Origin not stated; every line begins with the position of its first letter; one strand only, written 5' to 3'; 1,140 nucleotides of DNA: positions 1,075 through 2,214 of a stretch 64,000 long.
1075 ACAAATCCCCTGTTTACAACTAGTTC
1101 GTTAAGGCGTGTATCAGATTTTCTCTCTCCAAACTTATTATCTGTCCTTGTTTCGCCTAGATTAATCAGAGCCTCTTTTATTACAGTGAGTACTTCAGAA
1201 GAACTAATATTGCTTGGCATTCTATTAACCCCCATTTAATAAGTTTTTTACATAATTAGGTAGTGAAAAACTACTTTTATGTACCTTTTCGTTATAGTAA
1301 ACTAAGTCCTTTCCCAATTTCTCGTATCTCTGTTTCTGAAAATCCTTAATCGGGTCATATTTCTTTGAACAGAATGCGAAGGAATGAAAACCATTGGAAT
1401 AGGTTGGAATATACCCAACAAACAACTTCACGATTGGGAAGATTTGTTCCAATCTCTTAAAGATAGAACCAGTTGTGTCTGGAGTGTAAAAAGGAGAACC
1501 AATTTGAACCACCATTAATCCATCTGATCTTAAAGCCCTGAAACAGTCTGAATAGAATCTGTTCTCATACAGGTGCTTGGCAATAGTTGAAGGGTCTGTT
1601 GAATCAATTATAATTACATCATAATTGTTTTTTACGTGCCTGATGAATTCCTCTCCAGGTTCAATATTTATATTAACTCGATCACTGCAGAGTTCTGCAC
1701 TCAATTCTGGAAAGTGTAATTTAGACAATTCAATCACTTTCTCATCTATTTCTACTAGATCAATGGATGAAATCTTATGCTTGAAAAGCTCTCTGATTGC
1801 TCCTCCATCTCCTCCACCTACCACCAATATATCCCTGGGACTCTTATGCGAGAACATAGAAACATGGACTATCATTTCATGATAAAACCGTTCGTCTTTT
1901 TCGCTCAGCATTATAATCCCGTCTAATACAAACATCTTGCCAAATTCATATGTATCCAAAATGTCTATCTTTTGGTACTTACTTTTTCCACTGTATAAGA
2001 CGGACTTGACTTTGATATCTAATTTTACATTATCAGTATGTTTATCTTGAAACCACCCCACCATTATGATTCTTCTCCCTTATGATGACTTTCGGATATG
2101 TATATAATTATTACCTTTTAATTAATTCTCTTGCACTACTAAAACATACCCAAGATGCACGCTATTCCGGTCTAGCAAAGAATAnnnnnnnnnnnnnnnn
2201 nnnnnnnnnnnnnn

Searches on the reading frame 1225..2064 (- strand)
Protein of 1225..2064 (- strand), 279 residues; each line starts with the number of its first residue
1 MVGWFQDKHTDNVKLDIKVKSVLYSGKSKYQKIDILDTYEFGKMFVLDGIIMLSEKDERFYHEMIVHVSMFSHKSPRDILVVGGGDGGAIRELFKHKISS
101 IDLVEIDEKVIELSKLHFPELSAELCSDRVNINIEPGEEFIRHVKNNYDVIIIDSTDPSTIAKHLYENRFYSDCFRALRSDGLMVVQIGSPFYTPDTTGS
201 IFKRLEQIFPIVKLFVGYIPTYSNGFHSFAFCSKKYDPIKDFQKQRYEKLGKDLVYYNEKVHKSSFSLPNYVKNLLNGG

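Call 8: search_protein_families(library=pfam, proteins=[window:1225-2064:-], max_evalue=0.001)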
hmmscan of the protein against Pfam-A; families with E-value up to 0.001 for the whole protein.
window:1225-2064:- (279 aa): 2 families
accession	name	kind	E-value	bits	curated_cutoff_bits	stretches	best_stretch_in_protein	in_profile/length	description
PF01564.23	Spermine_synth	-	1.5e-57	194.6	22.9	1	59-235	2-179/186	Spermine/spermidine synthase domain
PF17284.7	Spermine_synt_N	-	5.3e-19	68.3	22.1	1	3-55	1-53/53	Spermidine synthase tetramerisation domain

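Call 77: find_encoding_contigs(protein=window:1225-2064:-, flank=10000, max_places=1)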
Protein window:1225-2064:- (279 aa): 2 contigs read that carry it; 1 place shown.
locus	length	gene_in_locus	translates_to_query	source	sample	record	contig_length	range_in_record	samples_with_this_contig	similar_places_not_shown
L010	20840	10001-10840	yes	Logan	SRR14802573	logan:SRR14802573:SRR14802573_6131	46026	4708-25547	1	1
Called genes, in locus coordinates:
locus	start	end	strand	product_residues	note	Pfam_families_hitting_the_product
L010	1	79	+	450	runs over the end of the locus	PF00072:Response_reg, PF00158:Sigma54_activat, PF14532:Sigma54_activ_2, PF00004:AAA (weak), PF07728:AAA_5, PF25601:AAA_lid_14, PF02954:HTH_8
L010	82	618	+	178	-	PF07998:Peptidase_M54, PF00413:Peptidase_M10 (weak)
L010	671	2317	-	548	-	PF04015:DUF362, PF00404:Dockerin_1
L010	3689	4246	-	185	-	PF02985:HEAT (faint), PF13646:HEAT_2, PF03130:HEAT_PBS (weak)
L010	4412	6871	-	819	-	PF00690:Cation_ATPase_N, PF00122:E1-E2_ATPase, PF00702:Hydrolase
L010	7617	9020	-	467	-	PF02310:B12-binding, PF04055:Radical_SAM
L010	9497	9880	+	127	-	PF02675:AdoMet_dc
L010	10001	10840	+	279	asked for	PF17284:Spermine_synt_N, PF01564:Spermine_synth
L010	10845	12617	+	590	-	-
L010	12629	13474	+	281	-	PF01656:CbiA, PF06564:CBP_BcsQ (weak), PF09140:MipZ (faint), PF10609:ParA, PF13614:AAA_31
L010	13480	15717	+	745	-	PF12770:CHAT (faint), PF01364:Peptidase_C25 (weak), PF09254:FokI_cleav_dom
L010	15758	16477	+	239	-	PF04476:4HFCP_synth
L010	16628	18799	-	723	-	PF00149:Metallophos, PF02872:5_nucleotid_C, PF22888:FIMAH, PF13860:FlgD_ig (faint), PF18962:Por_Secre_tail (weak)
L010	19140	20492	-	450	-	PF00072:Response_reg, PF00004:AAA (faint), PF00158:Sigma54_activat, PF14532:Sigma54_activ_2, PF07724:AAA_2, PF07728:AAA_5, PF25601:AAA_lid_14, PF02954:HTH_8 (weak), +1 more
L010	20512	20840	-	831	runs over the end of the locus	PF13180:PDZ_2, PF00512:HisKA, PF02518:HATPase_c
